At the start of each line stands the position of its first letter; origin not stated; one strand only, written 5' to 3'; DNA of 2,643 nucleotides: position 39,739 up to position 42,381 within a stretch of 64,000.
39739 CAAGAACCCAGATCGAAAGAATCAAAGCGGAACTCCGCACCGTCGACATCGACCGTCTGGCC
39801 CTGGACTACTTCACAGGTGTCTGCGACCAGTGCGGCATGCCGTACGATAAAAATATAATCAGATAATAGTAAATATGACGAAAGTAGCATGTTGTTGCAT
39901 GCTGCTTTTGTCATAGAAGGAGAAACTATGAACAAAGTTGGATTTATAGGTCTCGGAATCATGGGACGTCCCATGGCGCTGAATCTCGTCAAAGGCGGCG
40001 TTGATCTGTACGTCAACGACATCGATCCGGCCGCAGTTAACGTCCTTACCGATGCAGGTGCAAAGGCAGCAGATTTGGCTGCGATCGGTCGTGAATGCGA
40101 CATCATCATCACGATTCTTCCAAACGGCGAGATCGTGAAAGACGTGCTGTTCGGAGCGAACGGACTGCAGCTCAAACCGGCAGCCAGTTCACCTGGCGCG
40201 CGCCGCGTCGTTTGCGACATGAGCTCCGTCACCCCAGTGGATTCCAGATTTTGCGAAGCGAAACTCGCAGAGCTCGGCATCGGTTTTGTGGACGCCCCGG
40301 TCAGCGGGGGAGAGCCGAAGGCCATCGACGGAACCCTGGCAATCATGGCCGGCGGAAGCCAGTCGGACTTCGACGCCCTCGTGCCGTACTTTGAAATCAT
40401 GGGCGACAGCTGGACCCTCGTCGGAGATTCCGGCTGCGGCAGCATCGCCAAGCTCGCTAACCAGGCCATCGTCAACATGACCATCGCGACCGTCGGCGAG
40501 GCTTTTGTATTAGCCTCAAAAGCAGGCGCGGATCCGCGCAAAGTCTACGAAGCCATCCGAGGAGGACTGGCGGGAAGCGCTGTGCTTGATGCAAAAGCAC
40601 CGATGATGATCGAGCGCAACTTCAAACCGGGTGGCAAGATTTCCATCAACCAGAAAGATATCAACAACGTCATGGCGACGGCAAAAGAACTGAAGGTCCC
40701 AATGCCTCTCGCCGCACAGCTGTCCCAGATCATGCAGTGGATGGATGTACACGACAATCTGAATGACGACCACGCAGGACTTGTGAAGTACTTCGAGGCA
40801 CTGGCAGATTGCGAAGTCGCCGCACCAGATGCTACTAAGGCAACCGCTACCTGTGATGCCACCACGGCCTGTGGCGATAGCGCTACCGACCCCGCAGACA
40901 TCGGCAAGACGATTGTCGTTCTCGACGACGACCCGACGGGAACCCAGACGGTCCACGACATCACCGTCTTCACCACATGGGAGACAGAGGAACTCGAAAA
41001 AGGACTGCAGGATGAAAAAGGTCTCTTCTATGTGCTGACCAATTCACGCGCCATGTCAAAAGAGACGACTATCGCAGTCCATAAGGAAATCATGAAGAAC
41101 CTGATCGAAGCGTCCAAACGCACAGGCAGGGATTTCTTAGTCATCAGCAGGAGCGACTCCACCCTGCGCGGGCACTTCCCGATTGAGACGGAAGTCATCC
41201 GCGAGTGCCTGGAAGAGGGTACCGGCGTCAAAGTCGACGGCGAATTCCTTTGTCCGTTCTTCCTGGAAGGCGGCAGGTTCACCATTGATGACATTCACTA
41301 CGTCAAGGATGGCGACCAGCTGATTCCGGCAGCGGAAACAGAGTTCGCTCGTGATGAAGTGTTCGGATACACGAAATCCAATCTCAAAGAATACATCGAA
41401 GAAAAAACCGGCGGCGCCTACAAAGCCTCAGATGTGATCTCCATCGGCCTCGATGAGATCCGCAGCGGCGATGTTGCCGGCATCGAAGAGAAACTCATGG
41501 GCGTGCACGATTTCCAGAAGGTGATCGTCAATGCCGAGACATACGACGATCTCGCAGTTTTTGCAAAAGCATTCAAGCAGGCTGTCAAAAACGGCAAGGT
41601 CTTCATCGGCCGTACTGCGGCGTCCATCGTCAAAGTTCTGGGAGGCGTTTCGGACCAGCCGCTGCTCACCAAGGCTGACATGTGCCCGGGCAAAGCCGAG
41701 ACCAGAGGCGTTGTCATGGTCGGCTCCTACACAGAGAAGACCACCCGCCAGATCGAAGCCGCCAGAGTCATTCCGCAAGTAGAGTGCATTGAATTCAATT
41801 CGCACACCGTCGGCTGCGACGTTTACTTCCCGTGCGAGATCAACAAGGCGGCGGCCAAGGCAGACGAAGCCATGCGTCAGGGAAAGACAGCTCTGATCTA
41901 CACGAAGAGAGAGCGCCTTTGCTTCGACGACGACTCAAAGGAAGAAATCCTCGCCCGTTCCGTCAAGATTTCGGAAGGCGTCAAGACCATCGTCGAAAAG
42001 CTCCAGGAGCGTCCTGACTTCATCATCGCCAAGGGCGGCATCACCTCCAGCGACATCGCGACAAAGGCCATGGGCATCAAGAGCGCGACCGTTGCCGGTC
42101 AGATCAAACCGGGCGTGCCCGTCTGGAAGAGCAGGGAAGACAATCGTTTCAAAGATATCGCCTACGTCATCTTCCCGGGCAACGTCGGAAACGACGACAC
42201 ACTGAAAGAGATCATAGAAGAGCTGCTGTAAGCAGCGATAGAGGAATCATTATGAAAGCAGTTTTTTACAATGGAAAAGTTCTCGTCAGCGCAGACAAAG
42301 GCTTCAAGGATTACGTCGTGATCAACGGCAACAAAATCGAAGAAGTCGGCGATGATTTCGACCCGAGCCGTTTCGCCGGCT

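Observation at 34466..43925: CdaR-controlled six-gene cluster combining an amino-acid-type permease, two different amide hydrolases and glycerate/tetronate-type enzymes: candidate undescribed catabolic pathway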

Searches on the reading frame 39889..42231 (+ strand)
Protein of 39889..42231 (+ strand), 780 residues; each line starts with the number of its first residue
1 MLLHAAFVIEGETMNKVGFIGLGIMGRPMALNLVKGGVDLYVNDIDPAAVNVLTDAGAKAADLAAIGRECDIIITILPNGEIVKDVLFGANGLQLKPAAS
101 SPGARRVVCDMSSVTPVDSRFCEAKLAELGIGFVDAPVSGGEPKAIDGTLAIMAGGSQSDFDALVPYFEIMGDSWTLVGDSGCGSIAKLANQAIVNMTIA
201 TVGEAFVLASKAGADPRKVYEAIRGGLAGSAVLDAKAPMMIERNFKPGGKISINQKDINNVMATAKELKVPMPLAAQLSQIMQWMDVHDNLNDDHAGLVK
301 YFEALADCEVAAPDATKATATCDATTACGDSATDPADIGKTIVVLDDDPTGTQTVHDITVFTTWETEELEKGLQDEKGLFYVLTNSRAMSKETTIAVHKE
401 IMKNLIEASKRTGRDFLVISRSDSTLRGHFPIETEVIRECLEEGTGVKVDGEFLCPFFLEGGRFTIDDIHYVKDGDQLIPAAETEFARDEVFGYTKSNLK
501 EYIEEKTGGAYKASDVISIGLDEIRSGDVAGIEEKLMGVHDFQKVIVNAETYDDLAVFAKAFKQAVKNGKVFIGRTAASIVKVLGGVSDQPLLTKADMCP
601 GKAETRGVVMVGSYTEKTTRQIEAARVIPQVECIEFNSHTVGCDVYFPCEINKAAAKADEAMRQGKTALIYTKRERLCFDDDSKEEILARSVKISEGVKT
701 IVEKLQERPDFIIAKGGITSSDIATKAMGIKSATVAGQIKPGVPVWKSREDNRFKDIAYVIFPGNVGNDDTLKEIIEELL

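Call 3: search_protein_families(library=pfam, proteins=[window:39889-42231:+])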
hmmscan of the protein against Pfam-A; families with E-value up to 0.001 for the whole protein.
window:39889-42231:+ (780 aa): 5 families
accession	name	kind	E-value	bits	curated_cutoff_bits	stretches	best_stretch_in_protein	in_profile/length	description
PF07005.16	SBD_N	-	1.2e-50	172.9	25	1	342-583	1-229/230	Sugar-binding N-terminal domain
PF03446.21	NAD_binding_2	-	2.4e-39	135.4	21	1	16-179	1-161/161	NAD binding domain of 6-phosphogluconate dehydrogenase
PF17042.10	NBD_C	-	2.5e-32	113.1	28.3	1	608-772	1-168/168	Nucleotide-binding C-terminal domain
PF14833.11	NAD_binding_11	-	1.8e-31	109.4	30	1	182-301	1-121/122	NAD-binding of NADP-dependent 3-hydroxyisobutyrate dehydrogenase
PF02826.25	2-Hacid_dh_C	-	0.00048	20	25.1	0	15-80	37-102/178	D-isomer specific 2-hydroxyacid dehydrogenase, NAD binding domain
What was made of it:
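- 39928..42231 (+): Fusion of a GarR-like beta-hydroxyacid dehydrogenase (residues ~1-300) and a long DUF1537 kinase (~330-767). Domains in call 3.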

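Call 4: search_protein_families(library=ncbifam, proteins=[window:39889-42231:+])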
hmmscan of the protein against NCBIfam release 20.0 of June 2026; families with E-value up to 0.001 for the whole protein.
window:39889-42231:+ (780 aa): 15 families
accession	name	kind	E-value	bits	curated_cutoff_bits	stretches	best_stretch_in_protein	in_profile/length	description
NF008592.0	PRK11559.1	equivalog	1.2e-112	376.1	397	1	14-311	2-295/296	2-hydroxy-3-oxopropionate reductase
TIGR01505.1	tartro_sem_red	equivalog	4.6e-91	305.1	340.75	1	16-310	1-291/291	2-hydroxy-3-oxopropionate reductase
NF011633.0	PRK15059.1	equivalog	3.9e-68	229.8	451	1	16-309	2-290/292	2-hydroxy-3-oxopropionate reductase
NF043037.1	ThreonDh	equivalog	9.8e-49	166.4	350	1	15-305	3-290/297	L-threonate dehydrogenase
TIGR01692.1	HIBADH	equivalog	3.7e-46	157.8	291.6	1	19-302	1-287/288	3-hydroxyisobutyrate dehydrogenase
NF012005.0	PRK15461.1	equivalog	7.8e-42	143.5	348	1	14-283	1-267/298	sulfolactaldehyde 3-reductase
NF007161.0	PRK09599.1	subfamily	4.3e-18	65.6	271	1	16-240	2-229/302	NADP-dependent phosphogluconate dehydrogenase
NF047819.1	ThrnKinDtnkGamma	equivalog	1.1e-15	57.4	450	1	379-777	43-414/422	D-threonate kinase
TIGR00872.1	gnd_rel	equivalog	2.1e-11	43.6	297.2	1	16-222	2-207/299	phosphogluconate dehydrogenase (NAD(+)-dependent, decarboxylating)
NF006765.0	PRK09287.1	equivalog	9.9e-11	41.2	413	1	14-209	3-204/476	NADP-dependent phosphogluconate dehydrogenase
NF043035.1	OxoTetrKin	equivalog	1.2e-09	37.6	350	1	386-773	51-414/418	3-oxo-tetronate kinase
TIGR00873.1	gnd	equivalog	7.7e-09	34.9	426.7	1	17-208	2-199/467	decarboxylating NADP(+)-dependent phosphogluconate dehydrogenase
NF042436.1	OxoIsoapKin_OiaK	equivalog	4.1e-06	25.7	700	1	605-773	270-447/451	3-oxo-isoapionate kinase OiaK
NF005112.0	PRK06545.2-4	subfamily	9.9e-06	24.8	294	1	14-120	2-96/356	prephenate dehydrogenase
NF005111.0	PRK06545.2-3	equivalog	0.00015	20.9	344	1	12-114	11-104/371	prephenate dehydrogenase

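Call 12: find_homologous_proteins(query=window:39928-42231:+, max_evalue=1e-20)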
Query window:39928-42231:+ (767 aa): 7865 proteins with E <= 1e-20 among 8000 candidates; the best 120 are listed.
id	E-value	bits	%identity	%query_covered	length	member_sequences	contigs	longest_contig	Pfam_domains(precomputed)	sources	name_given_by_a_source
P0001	0.0e+0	1628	96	100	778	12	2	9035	PF17042.11,PF03446.22,PF07005.17,PF14833.12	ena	-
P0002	5.5e-262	889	54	100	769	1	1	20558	PF17042.11,PF03446.22,PF07005.17,PF14833.12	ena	-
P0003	3.9e-258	877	54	100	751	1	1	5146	PF17042.11,PF03446.22,PF07005.17,PF03807.24,PF14833.12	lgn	-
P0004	1.5e-257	875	55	100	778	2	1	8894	PF17042.11,PF03446.22,PF07005.17,PF03807.24,PF14833.12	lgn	-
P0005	7.9e-226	770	49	100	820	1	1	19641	PF17042.11,PF03446.22,PF07005.17,PF14833.12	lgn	-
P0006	3.5e-179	616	63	58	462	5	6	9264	PF17042.11,PF07005.17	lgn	-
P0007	6.2e-161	555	59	57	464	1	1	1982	PF17042.11,PF07005.17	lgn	-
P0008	1.5e-155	537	55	58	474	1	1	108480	PF17042.11,PF07005.17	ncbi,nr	ncbi:MAG: four-carbon acid sugar kinase family protein [Hespellia sp.]|nr:four-carbon acid sugar kin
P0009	2.2e-155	537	55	57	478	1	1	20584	PF17042.11,PF07005.17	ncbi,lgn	-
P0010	3.7e-155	536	55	57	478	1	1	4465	PF17042.11,PF07005.17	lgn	-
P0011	5.2e-155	536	35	100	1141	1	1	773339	PF17042.11,PF02558.23,PF03446.22,PF02826.26,PF07005.17,PF03807.24,PF14833.12,PF02737.25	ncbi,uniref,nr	ncbi:putative oxidoreductase YgbJ [Colletotrichum chlorophyti]|uniref:Putative oxidoreductase YgbJ n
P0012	5.3e-155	536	55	58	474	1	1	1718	PF17042.11,PF07005.17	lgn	-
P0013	5.6e-155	536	55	58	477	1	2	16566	PF17042.11,PF07005.17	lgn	-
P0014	1.3e-154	534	55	58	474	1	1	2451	PF17042.11,PF07005.17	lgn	-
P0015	6.1e-154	532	55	57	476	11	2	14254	PF17042.11,PF07005.17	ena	-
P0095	1.5e-149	518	54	58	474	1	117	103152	PF17042.11,PF07005.17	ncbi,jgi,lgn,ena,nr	ncbi:hydroxyacid dehydrogenase [Ruminococcus sp. TM10-9AT]|nr:hydroxyacid dehydrogenase [Ruminococcu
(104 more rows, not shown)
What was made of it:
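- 39928..42231 (+): Bacterial fusions are rare: 5 of the best 120 hits (call 12).
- Fungal proteins of about 1100 aa align over the whole fusion at 34-35% identity, and some are named YgbJ or class-II aldolase family (call 12).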

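Call 13: find_encoding_contigs(protein=P0002, flank=10000, max_places=3)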
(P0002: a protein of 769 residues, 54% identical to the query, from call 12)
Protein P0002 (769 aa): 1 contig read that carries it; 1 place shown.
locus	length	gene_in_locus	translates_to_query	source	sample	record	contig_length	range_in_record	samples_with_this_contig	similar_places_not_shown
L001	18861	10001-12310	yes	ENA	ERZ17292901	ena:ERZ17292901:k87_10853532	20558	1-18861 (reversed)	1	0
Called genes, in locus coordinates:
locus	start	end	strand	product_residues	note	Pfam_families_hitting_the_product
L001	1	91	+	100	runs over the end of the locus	-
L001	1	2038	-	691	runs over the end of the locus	PF00916:Sulfate_transp, PF01740:STAS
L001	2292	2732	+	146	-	-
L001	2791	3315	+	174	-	PF13238:AAA_18 (weak), PF13207:AAA_17 (weak), PF01202:SKI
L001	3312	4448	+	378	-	PF02595:Gly_kinase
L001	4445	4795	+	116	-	-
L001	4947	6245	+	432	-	PF07690:MFS_1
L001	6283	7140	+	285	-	PF18089:DAPG_hydrolase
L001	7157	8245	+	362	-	PF13669:Glyoxalase_4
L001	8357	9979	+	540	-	PF17853:GGDEF_2, PF13556:HTH_30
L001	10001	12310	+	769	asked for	PF03446:NAD_binding_2, PF14833:NAD_binding_11, PF07005:SBD_N, PF17042:NBD_C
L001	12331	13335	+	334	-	PF04166:PdxA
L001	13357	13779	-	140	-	-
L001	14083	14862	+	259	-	PF00702:Hydrolase (faint), PF08282:Hydrolase_3, PF12710:HAD (faint), PF05116:S6PP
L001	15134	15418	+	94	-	PF00166:Cpn10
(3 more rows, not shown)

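Call 14: find_encoding_contigs(protein=P0005, flank=10000, max_places=3)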
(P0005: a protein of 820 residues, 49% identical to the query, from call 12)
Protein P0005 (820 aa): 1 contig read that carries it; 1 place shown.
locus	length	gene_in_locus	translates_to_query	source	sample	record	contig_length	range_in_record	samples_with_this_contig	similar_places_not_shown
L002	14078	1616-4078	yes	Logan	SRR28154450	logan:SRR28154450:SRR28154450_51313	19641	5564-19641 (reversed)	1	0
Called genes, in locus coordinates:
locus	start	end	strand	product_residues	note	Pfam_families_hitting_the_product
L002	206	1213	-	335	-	PF03590:AsnA, PF00152:tRNA-synt_2 (faint)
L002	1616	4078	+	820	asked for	PF03446:NAD_binding_2, PF14833:NAD_binding_11, PF07005:SBD_N, PF17042:NBD_C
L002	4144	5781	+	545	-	-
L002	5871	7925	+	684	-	PF00724:Oxidored_FMN, PF01266:DAO (faint), PF00890:FAD_binding_2 (faint), PF07992:Pyr_redox_2, PF13450:NAD_binding_8 (faint), PF13434:Lys_Orn_oxgnase (weak), PF13738:Pyr_redox_3 (weak), PF00070:Pyr_redox (weak)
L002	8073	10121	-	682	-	PF02518:HATPase_c (weak), PF13589:HATPase_c_3, PF00183:HSP90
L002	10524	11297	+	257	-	PF03746:LamB_YcsF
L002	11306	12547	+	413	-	PF01566:Nramp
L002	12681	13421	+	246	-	PF02682:CT_C_D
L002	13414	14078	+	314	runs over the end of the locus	PF02626:CT_A_B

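Call 15: find_encoding_contigs(protein=P0095, flank=10000, max_places=4)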
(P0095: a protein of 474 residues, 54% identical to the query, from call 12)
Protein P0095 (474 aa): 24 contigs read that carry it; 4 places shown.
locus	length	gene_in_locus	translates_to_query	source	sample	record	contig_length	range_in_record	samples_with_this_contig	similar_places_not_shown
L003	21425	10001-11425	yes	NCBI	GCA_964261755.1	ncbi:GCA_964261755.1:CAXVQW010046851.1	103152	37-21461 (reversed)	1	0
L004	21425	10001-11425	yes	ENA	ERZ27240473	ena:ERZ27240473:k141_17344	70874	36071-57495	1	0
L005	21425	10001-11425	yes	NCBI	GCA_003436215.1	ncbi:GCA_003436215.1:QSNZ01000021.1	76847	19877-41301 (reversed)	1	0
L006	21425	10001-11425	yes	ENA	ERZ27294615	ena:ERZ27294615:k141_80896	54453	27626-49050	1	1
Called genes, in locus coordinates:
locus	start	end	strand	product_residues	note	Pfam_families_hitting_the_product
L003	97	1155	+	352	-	PF00730:HhH-GPD, PF14815:NUDIX_4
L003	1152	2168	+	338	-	PF00535:Glycos_transf_2, PF10111:Glyco_tranf_2_2 (weak), PF13641:Glyco_tranf_2_3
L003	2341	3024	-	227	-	PF01569:PAP2 (weak)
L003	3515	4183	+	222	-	PF00072:Response_reg, PF00486:Trans_reg_C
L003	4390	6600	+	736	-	PF01751:Toprim, PF01131:Topoisom_bac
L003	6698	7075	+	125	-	PF20092:DUF6483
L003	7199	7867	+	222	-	PF03692:CxxCxxCC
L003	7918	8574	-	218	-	PF00392:GntR, PF07729:FCD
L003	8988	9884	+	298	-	PF03446:NAD_binding_2, PF03807:F420_oxidored (weak), PF14833:NAD_binding_11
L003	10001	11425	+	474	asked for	PF07005:SBD_N, PF17042:NBD_C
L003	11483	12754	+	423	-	PF02447:GntP_permease, PF13726:Na_H_antiport_2 (weak)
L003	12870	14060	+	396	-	PF01676:Metalloenzyme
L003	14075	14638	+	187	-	PF12917:YfbR-like, PF13023:HD_3, PF01966:HD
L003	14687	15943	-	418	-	PF27117:FliB_C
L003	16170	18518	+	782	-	PF00532:Peripla_BP_1 (faint), PF13407:Peripla_BP_4, PF13377:Peripla_BP_3, PF00990:GGDEF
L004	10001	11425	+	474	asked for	PF07005:SBD_N, PF17042:NBD_C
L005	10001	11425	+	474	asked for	PF07005:SBD_N, PF17042:NBD_C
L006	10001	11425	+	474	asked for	PF07005:SBD_N, PF17042:NBD_C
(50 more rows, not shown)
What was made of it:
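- The GntR-DH-DUF1537 core occurs with a GntP acid permease in Lachnospiraceae (call 15).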

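Call 16: find_encoding_contigs(protein=P0001, flank=10000, max_places=3)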
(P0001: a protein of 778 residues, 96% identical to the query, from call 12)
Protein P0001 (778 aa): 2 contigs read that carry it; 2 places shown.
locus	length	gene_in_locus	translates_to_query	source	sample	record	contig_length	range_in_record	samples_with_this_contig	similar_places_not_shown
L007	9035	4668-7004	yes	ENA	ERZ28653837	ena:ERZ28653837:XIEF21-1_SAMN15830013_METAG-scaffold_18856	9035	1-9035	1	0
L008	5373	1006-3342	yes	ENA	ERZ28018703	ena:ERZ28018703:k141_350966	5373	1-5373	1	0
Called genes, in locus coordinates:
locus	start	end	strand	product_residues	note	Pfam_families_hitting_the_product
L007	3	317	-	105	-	?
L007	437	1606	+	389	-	PF02595:Gly_kinase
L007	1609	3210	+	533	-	PF00324:AA_permease, PF13520:AA_permease_2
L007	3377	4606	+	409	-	PF03577:Peptidase_C69 (weak)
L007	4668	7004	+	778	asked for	PF03446:NAD_binding_2, PF14833:NAD_binding_11, PF07005:SBD_N, PF17042:NBD_C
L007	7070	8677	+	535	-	PF07969:Amidohydro_3, PF01979:Amidohydro_1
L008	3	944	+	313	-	?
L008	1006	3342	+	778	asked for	PF03446:NAD_binding_2, PF14833:NAD_binding_11, PF07005:SBD_N, PF17042:NBD_C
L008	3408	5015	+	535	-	PF07969:Amidohydro_3, PF01979:Amidohydro_1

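Call 17: find_encoding_contigs(protein=P0004, flank=10000, max_places=3)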
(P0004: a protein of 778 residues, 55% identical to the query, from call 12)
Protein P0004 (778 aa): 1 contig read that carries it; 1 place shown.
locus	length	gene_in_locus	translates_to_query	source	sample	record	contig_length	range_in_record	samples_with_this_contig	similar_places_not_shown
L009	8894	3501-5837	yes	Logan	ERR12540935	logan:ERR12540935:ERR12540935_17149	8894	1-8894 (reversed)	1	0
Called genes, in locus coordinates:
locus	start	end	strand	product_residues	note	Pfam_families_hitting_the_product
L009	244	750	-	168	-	PF13189:Cytidylate_kin2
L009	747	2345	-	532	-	PF01554:MatE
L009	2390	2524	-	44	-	-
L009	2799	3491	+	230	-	PF04199:Cyclase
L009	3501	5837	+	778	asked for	PF03446:NAD_binding_2, PF03807:F420_oxidored (weak), PF14833:NAD_binding_11, PF07005:SBD_N, PF17042:NBD_C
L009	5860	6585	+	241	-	PF00230:MIP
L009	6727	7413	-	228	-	PF00392:GntR, PF07729:FCD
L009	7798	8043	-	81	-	PF20476:DUF6718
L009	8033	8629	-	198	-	-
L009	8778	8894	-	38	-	?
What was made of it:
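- The fusion's closest bacterial homologues sit in unrelated contexts: PdxA, a cyclase with MIP, or an FMN oxidoreductase (calls 13, 14, 17).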

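Call 30: search_solved_structures(query=window:39928-42231:+, max_evalue=0.001)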
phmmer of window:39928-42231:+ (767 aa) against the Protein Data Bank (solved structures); distinct sequences matched with E-value up to 0.001: 40.
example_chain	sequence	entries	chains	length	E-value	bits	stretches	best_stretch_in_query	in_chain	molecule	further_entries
1vpd_A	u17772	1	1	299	9.5e-79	268.6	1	3-297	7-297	TARTRONATE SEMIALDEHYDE REDUCTASE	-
1yb4_A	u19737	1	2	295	8.2e-64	219.2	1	3-295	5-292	tartronic semialdehyde reductase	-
9rb2_A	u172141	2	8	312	1.1e-59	205.6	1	1-296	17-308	Probable oxidoreductase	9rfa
4dll_A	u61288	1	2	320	6.8e-55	189.7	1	2-285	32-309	2-hydroxy-3-oxopropionate reductase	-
3cky_A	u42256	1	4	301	1e-43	152.8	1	3-297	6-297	2-hydroxymethyl glutarate dehydrogenase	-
3w6u_A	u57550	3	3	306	7.7e-40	140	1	3-266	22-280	6-phosphogluconate dehydrogenase, NAD-binding protein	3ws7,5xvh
3w6z_A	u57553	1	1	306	5.5e-39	137.1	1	3-266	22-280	6-phosphogluconate dehydrogenase, NAD-binding protein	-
6sm7_A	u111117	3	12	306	2.2e-32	115.3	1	3-268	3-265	3-sulfolactaldehyde reductase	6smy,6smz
3pdu_A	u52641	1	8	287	2e-31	112.1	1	2-290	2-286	3-hydroxyisobutyrate dehydrogenase family protein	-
3g0o_A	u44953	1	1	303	1e-30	109.8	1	4-270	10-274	3-hydroxyisobutyrate dehydrogenase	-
5je8_A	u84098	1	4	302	1.5e-30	109.3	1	1-270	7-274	3-hydroxyisobutyrate dehydrogenase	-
3pef_A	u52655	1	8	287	1.2e-29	106.3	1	2-275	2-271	6-phosphogluconate dehydrogenase, NAD-binding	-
2gf2_A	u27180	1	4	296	4e-28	101.2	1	4-275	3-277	3-hydroxyisobutyrate dehydrogenase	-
2i9p_A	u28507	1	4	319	4.7e-28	101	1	4-275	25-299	3-hydroxyisobutyrate dehydrogenase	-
3q3c_A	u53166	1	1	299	5.7e-28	100.7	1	1-226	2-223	Probable 3-hydroxyisobutyrate dehydrogenase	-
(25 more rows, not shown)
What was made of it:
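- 39928..42231 (+): The dehydrogenase half matches tartronate semialdehyde reductase best: PRK11559 376 bits against a cut-off of 397, and PDB 1vpd 268 bits (calls 4, 30).
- On Tartronate semialdehyde reductase (GarR/GlxR): The best PDB match is 1vpd at 268 bits (call 30).
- The dehydrogenase half is nearly a GarR/tartronate semialdehyde reductase equivalog (376 against 397 bits; PDB 1vpd; calls 4, 30), and it is paired with a glycerate kinase, as in the allantoin and glucarate routes.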

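Call 63: search_protein_families(library=pfam, proteins=[L002:4144-5781:+], max_evalue=0.01)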
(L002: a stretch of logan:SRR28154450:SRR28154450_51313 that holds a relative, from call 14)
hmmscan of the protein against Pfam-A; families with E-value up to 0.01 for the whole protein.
L002:4144-5781:+ (545 aa): 0 families
